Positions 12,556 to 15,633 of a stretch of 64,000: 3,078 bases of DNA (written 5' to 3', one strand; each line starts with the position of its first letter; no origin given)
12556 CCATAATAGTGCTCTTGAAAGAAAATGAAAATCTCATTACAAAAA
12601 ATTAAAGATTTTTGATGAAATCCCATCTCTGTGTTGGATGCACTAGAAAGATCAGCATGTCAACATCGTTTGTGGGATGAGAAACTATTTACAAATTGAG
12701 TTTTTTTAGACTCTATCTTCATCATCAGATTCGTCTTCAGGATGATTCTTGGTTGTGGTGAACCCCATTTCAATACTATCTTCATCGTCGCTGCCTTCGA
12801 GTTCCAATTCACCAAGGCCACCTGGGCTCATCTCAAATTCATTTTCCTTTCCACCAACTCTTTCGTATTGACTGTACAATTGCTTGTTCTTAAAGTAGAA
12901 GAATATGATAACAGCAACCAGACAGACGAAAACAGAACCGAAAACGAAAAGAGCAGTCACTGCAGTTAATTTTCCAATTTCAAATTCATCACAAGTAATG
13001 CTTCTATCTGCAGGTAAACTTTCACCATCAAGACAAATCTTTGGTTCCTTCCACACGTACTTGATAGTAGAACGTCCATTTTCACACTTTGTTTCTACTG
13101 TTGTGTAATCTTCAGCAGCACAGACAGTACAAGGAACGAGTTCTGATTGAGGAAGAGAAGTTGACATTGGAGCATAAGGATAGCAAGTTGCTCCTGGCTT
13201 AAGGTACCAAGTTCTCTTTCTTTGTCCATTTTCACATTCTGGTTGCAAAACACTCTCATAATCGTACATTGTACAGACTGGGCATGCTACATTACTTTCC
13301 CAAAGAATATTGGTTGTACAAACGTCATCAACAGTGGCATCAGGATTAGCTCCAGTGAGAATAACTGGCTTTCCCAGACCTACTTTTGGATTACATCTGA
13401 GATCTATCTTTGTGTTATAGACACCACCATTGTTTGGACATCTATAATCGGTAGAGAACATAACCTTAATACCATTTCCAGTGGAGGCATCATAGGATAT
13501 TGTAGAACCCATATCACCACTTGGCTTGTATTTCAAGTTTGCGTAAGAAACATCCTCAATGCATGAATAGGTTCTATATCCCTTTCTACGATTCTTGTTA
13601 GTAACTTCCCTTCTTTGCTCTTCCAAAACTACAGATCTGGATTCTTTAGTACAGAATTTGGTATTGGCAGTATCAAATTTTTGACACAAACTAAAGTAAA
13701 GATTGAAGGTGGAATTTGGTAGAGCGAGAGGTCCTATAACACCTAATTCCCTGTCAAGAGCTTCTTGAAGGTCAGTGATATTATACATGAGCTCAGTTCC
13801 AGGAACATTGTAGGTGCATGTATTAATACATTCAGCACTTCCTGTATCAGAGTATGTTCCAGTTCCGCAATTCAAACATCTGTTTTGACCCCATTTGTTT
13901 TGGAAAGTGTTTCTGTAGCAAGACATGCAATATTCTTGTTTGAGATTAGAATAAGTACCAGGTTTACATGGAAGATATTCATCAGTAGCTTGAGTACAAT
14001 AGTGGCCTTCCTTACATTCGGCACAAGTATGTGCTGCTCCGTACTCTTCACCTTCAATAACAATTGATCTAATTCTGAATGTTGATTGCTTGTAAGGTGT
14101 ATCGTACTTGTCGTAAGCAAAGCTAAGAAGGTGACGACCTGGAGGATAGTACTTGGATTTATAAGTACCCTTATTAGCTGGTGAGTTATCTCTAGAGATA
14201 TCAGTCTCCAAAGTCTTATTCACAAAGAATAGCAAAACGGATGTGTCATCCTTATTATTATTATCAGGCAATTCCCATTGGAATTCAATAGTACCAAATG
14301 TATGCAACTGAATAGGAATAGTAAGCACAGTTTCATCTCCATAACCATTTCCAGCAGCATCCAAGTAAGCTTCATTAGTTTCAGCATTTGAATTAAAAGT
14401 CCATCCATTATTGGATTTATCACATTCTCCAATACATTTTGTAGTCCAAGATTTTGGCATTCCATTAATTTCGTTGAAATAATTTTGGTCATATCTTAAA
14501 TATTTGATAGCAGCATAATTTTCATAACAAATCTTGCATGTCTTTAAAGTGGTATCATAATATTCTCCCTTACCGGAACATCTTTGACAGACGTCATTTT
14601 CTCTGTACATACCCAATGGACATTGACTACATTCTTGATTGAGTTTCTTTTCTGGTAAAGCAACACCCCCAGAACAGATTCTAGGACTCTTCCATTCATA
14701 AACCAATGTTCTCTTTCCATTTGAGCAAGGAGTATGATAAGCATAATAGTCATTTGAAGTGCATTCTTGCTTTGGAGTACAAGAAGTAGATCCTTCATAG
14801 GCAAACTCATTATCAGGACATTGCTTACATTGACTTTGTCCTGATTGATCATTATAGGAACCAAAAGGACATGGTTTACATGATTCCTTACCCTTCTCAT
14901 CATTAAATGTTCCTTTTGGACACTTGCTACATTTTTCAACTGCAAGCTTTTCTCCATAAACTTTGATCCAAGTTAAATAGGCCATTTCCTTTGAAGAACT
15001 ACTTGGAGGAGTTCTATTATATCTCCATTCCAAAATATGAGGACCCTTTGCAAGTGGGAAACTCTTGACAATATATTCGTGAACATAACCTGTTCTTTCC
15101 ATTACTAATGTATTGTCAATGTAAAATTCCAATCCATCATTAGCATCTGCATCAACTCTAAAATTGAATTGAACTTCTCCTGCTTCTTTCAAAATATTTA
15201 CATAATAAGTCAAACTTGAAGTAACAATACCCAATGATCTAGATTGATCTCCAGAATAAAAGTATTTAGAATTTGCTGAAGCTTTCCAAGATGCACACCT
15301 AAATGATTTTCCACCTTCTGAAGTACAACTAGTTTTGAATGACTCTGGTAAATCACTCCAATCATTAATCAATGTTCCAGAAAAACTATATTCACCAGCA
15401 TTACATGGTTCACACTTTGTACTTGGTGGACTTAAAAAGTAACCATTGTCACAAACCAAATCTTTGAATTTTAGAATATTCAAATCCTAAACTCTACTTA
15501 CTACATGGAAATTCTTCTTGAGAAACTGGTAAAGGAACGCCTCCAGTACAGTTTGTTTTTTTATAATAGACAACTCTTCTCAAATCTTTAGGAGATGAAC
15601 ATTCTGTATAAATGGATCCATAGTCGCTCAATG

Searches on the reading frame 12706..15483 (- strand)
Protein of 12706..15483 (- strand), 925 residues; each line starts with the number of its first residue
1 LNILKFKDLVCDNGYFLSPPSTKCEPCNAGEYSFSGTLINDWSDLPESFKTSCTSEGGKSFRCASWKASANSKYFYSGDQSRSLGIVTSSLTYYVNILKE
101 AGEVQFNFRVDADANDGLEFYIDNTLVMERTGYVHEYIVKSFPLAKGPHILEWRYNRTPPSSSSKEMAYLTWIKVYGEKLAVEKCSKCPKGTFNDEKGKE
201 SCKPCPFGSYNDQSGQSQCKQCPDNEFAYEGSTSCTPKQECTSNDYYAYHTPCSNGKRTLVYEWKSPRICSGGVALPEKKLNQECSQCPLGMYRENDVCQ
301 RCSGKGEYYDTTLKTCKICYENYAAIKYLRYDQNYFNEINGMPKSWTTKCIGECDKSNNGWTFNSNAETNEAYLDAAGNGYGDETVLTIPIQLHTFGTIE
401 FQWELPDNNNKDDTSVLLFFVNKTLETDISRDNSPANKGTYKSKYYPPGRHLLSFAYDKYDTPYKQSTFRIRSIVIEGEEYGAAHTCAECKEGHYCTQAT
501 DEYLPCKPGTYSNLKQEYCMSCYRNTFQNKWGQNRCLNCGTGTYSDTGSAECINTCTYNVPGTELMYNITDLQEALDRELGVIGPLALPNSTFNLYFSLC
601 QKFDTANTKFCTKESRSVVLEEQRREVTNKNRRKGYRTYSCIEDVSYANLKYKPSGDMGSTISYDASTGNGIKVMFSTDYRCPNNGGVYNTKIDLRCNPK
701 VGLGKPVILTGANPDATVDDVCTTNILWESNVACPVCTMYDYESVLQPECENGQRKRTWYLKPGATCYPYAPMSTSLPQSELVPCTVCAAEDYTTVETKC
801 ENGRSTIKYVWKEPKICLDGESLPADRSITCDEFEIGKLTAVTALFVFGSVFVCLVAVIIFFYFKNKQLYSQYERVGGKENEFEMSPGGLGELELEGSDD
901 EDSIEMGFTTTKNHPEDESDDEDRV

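Call 24: search_protein_families(library=pfam, proteins=[window:12706-15483:-], max_evalue=0.001)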
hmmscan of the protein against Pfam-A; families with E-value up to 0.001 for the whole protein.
window:12706-15483:- (925 aa): 3 families
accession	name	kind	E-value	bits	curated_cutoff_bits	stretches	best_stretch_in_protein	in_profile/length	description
PF23089.2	ELAPOR1_C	-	5e-30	103.3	27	2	792-827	1-36/37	ELAPOR1-like, C-terminal domain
PF07699.19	Ephrin_rec_like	-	1.5e-15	57.1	23.1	3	509-556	1-48/48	Tyrosine-protein kinase ephrin type A/B receptor-like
PF23087.1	MRH_ELAPOR1_9th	-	4.9e-05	23.6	27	1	690-738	156-203/203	ELAPOR1-like, mannose 6-phosphate receptor homology domain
